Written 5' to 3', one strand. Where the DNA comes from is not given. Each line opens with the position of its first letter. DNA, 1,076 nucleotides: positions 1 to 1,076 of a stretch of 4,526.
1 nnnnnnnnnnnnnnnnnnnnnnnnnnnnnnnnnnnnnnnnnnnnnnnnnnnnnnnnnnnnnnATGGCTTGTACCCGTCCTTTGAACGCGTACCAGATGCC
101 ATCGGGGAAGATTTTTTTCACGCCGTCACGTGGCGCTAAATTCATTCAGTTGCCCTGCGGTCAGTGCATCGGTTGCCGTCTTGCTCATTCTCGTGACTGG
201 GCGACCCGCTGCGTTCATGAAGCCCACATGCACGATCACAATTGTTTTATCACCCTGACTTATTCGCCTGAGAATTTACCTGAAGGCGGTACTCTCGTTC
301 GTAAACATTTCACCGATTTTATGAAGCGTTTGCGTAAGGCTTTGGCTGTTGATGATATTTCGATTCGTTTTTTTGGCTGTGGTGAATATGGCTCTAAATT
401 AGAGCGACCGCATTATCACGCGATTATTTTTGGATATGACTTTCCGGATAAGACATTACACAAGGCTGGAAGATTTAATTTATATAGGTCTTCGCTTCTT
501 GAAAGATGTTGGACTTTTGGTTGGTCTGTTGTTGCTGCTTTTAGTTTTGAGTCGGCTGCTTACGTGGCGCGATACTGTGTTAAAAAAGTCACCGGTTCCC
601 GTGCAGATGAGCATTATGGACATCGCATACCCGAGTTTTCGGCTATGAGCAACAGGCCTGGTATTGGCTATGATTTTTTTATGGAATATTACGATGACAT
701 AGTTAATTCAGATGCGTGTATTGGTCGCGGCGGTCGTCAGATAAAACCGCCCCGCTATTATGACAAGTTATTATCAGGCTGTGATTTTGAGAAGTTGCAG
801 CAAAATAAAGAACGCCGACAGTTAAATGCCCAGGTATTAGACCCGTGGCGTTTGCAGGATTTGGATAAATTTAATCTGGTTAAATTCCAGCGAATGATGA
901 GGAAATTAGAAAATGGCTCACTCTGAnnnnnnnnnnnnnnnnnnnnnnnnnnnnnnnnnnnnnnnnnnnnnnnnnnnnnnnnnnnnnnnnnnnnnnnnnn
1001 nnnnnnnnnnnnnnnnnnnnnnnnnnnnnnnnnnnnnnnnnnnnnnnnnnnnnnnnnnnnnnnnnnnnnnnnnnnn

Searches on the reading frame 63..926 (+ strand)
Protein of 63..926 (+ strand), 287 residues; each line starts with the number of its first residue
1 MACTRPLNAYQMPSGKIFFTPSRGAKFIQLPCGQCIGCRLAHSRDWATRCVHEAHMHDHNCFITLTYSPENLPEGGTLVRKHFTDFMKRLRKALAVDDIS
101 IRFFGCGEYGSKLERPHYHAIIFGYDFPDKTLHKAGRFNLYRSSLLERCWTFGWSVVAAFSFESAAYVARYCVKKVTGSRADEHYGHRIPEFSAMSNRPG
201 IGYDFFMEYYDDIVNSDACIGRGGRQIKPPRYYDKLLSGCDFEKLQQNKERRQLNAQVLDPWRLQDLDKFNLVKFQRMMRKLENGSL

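Call 42: search_protein_families(library=pfam, proteins=[window:63-926:+], max_evalue=0.01)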
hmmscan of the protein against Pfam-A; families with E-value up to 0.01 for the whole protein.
window:63-926:+ (287 aa): 1 family
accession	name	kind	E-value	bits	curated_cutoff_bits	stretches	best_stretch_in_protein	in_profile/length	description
PF23343.2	REP_ORF2-G2P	-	1.4e-20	73.9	27.8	1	60-175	1-98/99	Replication-associated protein ORF2/G2P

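Call 44: find_related_loci(query=A1, collection=viral_contigs, flank=6000)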
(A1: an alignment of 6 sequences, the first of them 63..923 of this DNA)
Query A1 (287 aa) in viral_contigs; peptide patterns used: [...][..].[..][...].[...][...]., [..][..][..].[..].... (x = any residue, [..] = any of these).
600 stretches matched a pattern (row limit reached: there are more); 596 encode a relative of the query (tblastn E <= 1e-3); the best 80 are kept; 80 distinct loci.
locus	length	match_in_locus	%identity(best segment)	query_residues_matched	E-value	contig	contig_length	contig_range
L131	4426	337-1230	50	1-286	2e-84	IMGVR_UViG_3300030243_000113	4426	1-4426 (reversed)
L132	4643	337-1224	50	1-284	4e-83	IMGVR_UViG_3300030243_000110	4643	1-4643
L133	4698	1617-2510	49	1-286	5e-83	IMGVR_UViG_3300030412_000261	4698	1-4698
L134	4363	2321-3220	47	1-286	3e-83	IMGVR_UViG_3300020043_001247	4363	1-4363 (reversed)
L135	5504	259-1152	49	1-286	1e-82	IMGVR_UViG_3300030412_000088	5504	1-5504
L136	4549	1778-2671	48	1-286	5e-82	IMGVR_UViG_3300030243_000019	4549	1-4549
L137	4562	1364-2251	47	1-284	7e-80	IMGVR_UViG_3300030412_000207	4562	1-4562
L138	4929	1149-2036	44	1-283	1e-79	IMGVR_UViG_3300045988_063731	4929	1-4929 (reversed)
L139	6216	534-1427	47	1-284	1e-79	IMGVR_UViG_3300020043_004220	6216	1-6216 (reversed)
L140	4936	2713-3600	43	1-283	2e-78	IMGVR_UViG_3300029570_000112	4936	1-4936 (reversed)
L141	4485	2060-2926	46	1-282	2e-77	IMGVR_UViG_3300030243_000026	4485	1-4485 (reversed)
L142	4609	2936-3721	48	27-286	3e-76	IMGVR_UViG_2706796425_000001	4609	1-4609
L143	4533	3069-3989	45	1-282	3e-76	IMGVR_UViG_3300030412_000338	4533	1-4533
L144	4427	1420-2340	46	1-282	1e-75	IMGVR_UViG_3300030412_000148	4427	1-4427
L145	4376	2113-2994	47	1-283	1e-75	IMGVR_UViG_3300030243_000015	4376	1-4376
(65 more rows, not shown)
